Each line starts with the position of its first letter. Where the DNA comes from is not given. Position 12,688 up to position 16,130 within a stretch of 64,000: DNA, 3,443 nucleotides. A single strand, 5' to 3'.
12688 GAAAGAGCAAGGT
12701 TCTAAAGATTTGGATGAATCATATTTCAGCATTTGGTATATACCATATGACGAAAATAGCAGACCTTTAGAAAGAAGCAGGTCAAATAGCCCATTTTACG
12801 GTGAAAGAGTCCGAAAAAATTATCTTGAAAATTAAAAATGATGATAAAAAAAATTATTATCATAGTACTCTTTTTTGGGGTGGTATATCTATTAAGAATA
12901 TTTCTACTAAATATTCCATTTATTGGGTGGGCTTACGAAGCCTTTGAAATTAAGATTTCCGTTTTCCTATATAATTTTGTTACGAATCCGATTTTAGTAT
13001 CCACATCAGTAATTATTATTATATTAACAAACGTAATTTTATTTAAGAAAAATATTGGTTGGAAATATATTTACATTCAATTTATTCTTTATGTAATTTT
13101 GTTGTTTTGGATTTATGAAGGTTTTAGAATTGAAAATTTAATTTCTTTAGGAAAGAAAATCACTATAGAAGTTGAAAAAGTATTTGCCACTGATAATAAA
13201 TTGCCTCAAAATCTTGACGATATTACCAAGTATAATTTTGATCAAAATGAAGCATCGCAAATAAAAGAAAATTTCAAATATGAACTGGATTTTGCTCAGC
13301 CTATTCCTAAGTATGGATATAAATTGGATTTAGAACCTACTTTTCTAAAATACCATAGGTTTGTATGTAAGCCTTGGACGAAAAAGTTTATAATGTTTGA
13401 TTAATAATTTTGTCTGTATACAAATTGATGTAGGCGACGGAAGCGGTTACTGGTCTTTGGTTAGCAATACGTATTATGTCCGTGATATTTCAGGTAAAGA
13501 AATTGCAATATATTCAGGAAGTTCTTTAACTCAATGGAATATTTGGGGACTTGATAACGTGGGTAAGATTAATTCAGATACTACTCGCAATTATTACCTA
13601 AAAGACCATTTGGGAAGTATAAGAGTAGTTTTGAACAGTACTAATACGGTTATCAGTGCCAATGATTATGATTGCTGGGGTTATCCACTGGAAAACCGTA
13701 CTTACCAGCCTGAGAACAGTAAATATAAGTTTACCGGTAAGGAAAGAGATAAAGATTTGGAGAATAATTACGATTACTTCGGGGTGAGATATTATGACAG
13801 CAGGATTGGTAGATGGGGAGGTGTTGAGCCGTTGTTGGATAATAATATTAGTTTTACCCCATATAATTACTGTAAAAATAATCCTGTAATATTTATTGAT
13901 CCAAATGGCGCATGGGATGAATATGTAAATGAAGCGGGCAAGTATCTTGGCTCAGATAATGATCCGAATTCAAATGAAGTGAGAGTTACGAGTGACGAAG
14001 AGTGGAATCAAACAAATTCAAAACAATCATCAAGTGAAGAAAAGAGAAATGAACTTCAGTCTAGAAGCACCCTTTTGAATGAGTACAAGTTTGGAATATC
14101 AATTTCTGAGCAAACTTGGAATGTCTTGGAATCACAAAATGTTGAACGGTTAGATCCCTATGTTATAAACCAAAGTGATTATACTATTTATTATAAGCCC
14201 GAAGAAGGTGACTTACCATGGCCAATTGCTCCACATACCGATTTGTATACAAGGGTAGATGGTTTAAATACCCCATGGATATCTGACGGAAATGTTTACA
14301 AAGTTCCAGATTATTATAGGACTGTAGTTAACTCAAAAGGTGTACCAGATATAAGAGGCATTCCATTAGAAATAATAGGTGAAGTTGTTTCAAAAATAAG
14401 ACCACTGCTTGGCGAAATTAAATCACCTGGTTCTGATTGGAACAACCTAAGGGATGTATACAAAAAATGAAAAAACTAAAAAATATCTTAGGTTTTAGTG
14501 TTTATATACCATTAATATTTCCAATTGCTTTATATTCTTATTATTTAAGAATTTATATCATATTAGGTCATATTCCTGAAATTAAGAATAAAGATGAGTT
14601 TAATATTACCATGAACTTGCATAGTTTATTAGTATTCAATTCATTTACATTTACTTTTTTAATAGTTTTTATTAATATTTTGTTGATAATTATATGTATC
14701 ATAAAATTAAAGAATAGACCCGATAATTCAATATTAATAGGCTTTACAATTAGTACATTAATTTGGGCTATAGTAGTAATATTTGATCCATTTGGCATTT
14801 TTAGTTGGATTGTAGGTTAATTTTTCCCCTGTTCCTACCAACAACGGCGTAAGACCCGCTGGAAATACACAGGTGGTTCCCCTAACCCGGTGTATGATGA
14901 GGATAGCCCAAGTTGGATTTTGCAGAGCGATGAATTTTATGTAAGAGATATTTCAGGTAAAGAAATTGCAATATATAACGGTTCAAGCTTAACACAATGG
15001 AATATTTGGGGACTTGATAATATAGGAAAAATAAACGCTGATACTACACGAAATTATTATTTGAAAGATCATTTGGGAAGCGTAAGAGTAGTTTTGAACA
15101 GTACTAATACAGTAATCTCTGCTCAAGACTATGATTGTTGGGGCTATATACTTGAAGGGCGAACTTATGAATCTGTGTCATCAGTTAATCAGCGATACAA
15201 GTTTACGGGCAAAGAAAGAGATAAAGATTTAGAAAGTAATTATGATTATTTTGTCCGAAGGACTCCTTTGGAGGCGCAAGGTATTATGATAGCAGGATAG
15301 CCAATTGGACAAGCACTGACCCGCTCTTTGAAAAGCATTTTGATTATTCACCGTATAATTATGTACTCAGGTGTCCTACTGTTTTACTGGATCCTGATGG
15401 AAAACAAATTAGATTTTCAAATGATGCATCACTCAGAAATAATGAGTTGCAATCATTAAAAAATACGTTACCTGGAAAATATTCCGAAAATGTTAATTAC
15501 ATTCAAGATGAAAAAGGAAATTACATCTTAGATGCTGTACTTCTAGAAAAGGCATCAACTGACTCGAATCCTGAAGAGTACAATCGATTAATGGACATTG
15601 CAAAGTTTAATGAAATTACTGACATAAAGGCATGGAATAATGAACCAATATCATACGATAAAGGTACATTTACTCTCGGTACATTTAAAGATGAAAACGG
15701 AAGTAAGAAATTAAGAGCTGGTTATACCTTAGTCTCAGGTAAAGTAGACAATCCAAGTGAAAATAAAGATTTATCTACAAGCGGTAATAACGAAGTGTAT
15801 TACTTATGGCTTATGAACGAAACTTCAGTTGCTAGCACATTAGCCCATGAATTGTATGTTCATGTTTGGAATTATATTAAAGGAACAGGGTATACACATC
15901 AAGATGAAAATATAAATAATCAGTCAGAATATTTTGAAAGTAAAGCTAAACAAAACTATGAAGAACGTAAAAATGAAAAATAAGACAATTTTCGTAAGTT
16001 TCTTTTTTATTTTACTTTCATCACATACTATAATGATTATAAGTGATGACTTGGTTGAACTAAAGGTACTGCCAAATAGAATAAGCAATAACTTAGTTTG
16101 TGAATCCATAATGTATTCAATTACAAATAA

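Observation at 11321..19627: Array of five orphan RHS C-terminal toxin/immunity cassettes headed by a 5'-truncated rhs gene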

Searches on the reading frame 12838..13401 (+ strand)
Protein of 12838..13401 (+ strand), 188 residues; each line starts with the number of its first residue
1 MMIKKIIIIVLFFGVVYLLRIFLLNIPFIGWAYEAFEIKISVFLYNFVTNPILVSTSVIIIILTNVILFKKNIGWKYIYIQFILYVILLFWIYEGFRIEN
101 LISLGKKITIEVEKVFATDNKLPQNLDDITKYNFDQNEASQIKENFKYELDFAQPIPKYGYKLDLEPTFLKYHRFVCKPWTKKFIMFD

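Call 13: find_encoding_contigs(protein=window:12838-13401:+, flank=10000, max_places=8)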
Protein window:12838-13401:+ (188 aa): 1 contig read that carries it; 1 place shown.
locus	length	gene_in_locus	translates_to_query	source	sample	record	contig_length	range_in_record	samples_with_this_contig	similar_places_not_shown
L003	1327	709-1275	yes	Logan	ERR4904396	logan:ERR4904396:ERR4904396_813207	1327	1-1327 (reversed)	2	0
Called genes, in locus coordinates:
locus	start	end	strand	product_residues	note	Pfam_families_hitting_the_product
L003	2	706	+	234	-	?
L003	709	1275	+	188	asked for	-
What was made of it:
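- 12838..13404 (+): imm1, putative immunity protein (188 aa, 3 hydrophobic spans plus a soluble C-terminal part). The same CT1-imm1 pair appears on an independent Logan contig, L003 (call 13).
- L003 reproduces core 1-CT1-imm1-cassette 2 start (call 13).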

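Call 31: search_protein_families(library=pfam, proteins=[window:12838-13401:+], max_evalue=1)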
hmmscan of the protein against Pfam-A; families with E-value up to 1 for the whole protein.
window:12838-13401:+ (188 aa): 1 family
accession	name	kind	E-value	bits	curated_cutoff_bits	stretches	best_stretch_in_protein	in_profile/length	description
PF04283.17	CheF-arch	-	0.097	12.8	25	1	101-137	38-74/218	Chemotaxis signal transduction system protein F from archaea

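Call 33: list_cluster_members(proteins=[P0026, window:12838-13401:+, window:8805-10835:-, window:18818-19105:+, window:20518-22845:-])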
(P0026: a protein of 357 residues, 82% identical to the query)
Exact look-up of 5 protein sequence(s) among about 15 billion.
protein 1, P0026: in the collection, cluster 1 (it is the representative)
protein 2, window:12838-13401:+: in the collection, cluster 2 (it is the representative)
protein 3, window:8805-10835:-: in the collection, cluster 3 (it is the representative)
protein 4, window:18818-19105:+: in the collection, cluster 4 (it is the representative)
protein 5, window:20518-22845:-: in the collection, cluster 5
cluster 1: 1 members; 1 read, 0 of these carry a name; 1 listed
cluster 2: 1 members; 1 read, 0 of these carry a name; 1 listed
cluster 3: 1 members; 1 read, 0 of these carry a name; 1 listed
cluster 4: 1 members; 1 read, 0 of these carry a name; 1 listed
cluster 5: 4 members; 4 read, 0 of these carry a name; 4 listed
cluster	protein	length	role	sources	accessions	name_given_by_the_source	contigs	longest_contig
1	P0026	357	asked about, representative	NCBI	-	-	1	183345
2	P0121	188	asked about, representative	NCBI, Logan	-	-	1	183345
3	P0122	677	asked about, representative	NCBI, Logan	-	-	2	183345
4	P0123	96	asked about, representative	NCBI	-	-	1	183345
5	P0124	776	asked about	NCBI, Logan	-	-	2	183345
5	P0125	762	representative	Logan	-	-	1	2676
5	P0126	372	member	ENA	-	-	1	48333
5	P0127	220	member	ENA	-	-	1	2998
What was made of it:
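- Tried and rejected: list_cluster_members gave no accession or organism name (call 33).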

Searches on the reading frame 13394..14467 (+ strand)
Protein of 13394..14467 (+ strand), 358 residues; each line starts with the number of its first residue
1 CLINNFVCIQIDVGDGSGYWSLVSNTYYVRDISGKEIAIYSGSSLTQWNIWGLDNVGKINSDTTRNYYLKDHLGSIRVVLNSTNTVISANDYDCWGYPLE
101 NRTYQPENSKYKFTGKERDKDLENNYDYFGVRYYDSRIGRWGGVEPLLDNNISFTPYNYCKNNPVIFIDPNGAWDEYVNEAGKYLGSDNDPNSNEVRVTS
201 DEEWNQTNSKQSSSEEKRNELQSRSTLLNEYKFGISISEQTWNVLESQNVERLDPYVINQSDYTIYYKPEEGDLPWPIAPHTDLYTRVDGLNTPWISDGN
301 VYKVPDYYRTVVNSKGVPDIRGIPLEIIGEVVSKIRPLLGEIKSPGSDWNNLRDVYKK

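Call 7: search_protein_families(library=pfam, proteins=[window:13394-14467:+], max_evalue=0.01)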
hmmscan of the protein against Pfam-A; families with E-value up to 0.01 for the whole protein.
window:13394-14467:+ (358 aa): 0 families

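Call 8: search_protein_families(library=ncbifam, proteins=[window:13394-14467:+], max_evalue=0.01)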
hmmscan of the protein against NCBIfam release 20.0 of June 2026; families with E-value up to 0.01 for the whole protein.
window:13394-14467:+ (358 aa): 1 family
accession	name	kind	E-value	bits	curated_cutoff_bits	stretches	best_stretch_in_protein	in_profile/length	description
TIGR03696.1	Rhs_assc_core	domain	1.1e-14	54.6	32.5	1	92-172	1-75/76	RHS repeat-associated core domain-containing protein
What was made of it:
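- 13394..14470 (+): Cassette 2. Homology to the head starts at 13415-13427, the core ends at 13909, and tip CT2 is 13910-14467. TIGR03696 scores 54.6 bits (call 8).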

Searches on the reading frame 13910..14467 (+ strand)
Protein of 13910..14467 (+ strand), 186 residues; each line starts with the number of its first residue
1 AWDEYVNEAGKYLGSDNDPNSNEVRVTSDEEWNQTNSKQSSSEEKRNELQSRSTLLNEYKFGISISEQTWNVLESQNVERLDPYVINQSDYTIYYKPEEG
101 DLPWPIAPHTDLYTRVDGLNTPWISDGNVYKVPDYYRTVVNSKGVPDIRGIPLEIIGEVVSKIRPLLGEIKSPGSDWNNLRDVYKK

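Call 31: search_protein_families(library=pfam, proteins=[window:13910-14467:+], max_evalue=1)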
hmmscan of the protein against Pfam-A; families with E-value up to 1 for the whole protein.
window:13910-14467:+ (186 aa): 0 families

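Call 65: search_solved_structures(query=window:13910-14467:+, max_evalue=1)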
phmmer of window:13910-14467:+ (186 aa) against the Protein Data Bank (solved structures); distinct sequences matched with E-value up to 1: 0.

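Call 92: search_protein_representatives(protein=window:13910-14467:+)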
Query: 186 residues. Proteins with E-value up to 0.001 (for the whole library): 105; up to 1e-10: 51; up to 1e-30: 1. The best 105 are listed.
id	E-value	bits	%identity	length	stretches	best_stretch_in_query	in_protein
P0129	5.1e-44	166.6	54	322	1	1-155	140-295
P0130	8.0e-30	120.3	45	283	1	3-186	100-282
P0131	1.8e-25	106.1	52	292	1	53-180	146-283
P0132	8.8e-25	103.8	40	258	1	3-141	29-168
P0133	4.6e-24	101.5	47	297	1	7-184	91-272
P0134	6.7e-24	101.0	45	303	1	3-184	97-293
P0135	1.8e-23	99.5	40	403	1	4-181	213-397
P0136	4.1e-23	98.4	42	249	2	3-99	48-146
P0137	2.4e-22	95.9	41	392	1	2-182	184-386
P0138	2.7e-22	95.7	40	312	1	4-181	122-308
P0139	3.9e-22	95.2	40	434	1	3-142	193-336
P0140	3.4e-21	92.1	42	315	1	38-184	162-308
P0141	2.2e-20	89.5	40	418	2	2-98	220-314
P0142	6.1e-20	88.0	34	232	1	2-154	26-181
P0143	2.5e-19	86.0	40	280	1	3-180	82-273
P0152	1.1e-16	77.4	39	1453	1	3-164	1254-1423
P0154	1.1e-16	77.4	37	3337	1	3-147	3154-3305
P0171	1.5e-12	64.0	40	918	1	3-145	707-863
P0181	1.1e-10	57.9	36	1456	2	3-98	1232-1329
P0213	2.5e-05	40.4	37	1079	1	2-100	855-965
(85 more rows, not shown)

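Call 93: search_protein_families(library=pfam, proteins=[P0152, P0154, P0181, P0171, P0213], max_evalue=0.0001)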
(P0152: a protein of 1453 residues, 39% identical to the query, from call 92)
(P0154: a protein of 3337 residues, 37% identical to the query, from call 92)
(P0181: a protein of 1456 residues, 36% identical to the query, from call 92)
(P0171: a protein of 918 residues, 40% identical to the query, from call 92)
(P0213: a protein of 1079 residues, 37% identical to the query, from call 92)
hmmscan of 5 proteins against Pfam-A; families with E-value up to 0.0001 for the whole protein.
P0152 (1453 aa): 2 families
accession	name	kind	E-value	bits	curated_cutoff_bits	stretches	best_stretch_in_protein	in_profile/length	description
PF20041.5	DUF6443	-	2.1e-36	125.6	27.8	1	32-178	1-135/137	Domain of unknown function (DUF6443)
PF05593.20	RHS_repeat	-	3.2e-07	31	22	0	824-843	15-35/38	RHS Repeat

P0154 (3337 aa): 0 families

P0181 (1456 aa): 2 families
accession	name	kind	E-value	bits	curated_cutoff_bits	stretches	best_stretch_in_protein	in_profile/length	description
PF20041.5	DUF6443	-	8.9e-33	113.9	27.8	1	60-183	12-128/137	Domain of unknown function (DUF6443)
PF05593.20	RHS_repeat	-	4.9e-08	33.6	22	0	546-560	18-32/38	RHS Repeat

P0171 (918 aa): 0 families

P0213 (1079 aa): 0 families
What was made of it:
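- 13394..14470 (+): The CT2 family has 105 cluster representatives, always at the C-terminus, including DUF6443+RHS proteins (calls 92, 93).
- CT2 sits at the C-terminus of DUF6443-RHS proteins (calls 92, 93).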

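Call 98: predict_structure(alignment_id=A6)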
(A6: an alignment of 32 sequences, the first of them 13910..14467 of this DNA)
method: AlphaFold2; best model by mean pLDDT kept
length: 186 residues; sequences in the alignment: 32
mean_pLDDT: 93.8   pTM: 0.87
mean pLDDT of the five models: 93.8, 93.4, 93.4, 93.2, 92.4
residues with pLDDT >= 90: 161; 70-90: 13; 50-70: 12; < 50: 0
segments of 3 or more residues with pLDDT < 50: none
pLDDT, mean of each block of 10 residues (from residue 1): 94 94 97 97 96 98 98 96 98 96 97 98 97 94 94 67 84 96 88
secondary structure, 60 per line:
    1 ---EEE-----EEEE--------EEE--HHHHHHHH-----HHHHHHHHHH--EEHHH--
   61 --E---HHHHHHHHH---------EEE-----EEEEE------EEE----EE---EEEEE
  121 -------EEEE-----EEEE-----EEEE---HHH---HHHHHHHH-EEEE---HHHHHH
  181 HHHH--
elements in order: E4-6 E12-15 E24-26 H29-36 H42-51 H67-75 E85-87 E93-97 E104-106 E116-120 E128-131 E137-140 E146-149 H159-166 E168-171 H175-184

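Call 100: fold_search(model_id=the predicted structure, library=pdb)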
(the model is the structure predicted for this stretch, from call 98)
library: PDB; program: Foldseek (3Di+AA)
matches with E <= 10: 102; with E <= 0.001: 0
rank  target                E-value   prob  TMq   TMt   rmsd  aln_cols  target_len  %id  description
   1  5a9d_A                8.2e-01  0.30  0.24  0.24   4.4        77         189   10  Crystal structure of the extracellular domain of PepT1 (released 2015-09-09)
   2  6w3i_B                8.2e-01  0.03  0.12  0.11  13.9       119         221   13  Crystal structure of a FAM46C mutant in complex with Plk4 (released 2020-05-06)
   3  6r5j_C                1.6e+00  0.06  0.13  0.27   9.9        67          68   10  New MAX Effector from Magnaporthe oryzae (released 2020-05-06)
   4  4kvg_D                1.7e+00  0.01  0.10  0.08  16.1       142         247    9  Crystal structure of RIAM RA-PH domains in complex with GTP bound Rap1 (released 2014-03-05)
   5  1iwm_A                2.1e+00  0.02  0.09  0.09  13.6        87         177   15  Crystal Structure of the Outer Membrane Lipoprotein Receptor, LolB (released 2003-07-15)
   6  5min_A                2.3e+00  0.01  0.10  0.05  13.7        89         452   10  Apo form of the soluble PQQ-dependent Glucose Dehydrogenase from Acinetobacter calcoaceticus (released 2017-12-20)
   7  1stz_B                2.3e+00  0.01  0.10  0.07  20.2       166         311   11  Crystal structure of a hypothetical protein at 2.2 A resolution (released 2004-08-24)
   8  6gsj_75               2.4e+00  0.01  0.08  0.10  14.4        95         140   20  Structure of T. thermophilus 70S ribosome complex with mRNA, tRNAfMet and cognate tRNAThr in the A-site (released 2018-07-04)
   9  4kvg_B                2.8e+00  0.01  0.10  0.09  15.9       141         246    9  Crystal structure of RIAM RA-PH domains in complex with GTP bound Rap1 (released 2014-03-05)
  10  1qbi_A                3.0e+00  0.02  0.12  0.06  13.6        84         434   10  SOLUBLE QUINOPROTEIN GLUCOSE DEHYDROGENASE FROM ACINETOBACTER CALCOACETICUS (released 2000-02-25)
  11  3tca_A                3.0e+00  0.01  0.11  0.09  15.8       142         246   10  Crystal structure of the Ras-associating and pleckstrin-homology domains of RIAM (released 2012-09-26)
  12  1qbi_B                3.0e+00  0.01  0.09  0.06  13.5        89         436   10  SOLUBLE QUINOPROTEIN GLUCOSE DEHYDROGENASE FROM ACINETOBACTER CALCOACETICUS (released 2000-02-25)
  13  5e7k_75               3.0e+00  0.01  0.09  0.11  14.4        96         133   20  Structure of T. thermophilus 70S ribosome complex with mRNA and cognate tRNALys in the A-site (released 2016-01-27)
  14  3j9w_BS               3.1e+00  0.01  0.09  0.12  14.8        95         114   14  Cryo-EM structure of the Bacillus subtilis MifM-stalled ribosome complex (released 2015-04-29)
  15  6e31                  3.4e+00  0.01  0.10  0.07  12.4        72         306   12  Crystal structure of RIAM in an autoinhibited configuration. (released 2019-02-20)
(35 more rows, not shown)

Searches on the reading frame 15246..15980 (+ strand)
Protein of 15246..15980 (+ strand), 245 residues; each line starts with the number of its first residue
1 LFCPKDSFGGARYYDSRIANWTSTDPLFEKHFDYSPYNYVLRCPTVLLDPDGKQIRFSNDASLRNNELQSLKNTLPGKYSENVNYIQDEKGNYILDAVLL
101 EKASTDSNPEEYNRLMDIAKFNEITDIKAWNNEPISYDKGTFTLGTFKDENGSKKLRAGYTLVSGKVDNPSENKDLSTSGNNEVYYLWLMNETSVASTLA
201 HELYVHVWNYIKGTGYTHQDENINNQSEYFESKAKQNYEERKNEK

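Call 7: search_protein_families(library=pfam, proteins=[window:15246-15980:+], max_evalue=0.01)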
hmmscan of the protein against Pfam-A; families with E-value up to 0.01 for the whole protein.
window:15246-15980:+ (245 aa): 0 families

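Call 8: search_protein_families(library=ncbifam, proteins=[window:15246-15980:+], max_evalue=0.01)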
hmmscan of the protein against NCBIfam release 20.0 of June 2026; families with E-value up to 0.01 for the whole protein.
window:15246-15980:+ (245 aa): 1 family
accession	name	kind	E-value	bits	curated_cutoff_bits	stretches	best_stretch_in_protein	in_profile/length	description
TIGR03696.1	Rhs_assc_core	domain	6.5e-07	29.8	32.5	1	10-52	34-75/76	RHS repeat-associated core domain-containing protein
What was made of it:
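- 14821..15983 (+): Cassette 3, disrupted. The 5' homology and first core half are in frame 14821-15297. The second core half and tip CT3 (15405-15980) are in frame 15246-15980. The 3' half scores 29.8 bits against TIGR03696, below the cut-off (call 8).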

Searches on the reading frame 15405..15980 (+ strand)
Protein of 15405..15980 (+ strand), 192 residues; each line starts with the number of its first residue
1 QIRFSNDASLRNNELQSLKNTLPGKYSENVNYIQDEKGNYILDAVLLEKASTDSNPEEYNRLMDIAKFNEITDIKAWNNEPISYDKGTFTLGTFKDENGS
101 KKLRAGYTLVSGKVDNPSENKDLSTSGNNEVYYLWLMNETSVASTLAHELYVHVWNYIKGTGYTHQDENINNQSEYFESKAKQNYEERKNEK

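Call 31: search_protein_families(library=pfam, proteins=[window:15405-15980:+], max_evalue=1)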
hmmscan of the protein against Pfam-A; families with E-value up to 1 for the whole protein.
window:15405-15980:+ (192 aa): 0 families

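Call 63: search_solved_structures(query=window:15405-15980:+, max_evalue=1)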
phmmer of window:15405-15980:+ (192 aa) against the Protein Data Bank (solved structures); distinct sequences matched with E-value up to 1: 1.
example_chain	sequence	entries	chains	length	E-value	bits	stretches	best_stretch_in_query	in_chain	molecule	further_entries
2g8l_A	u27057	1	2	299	0.14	15.2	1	25-61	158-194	287aa long hypothetical protein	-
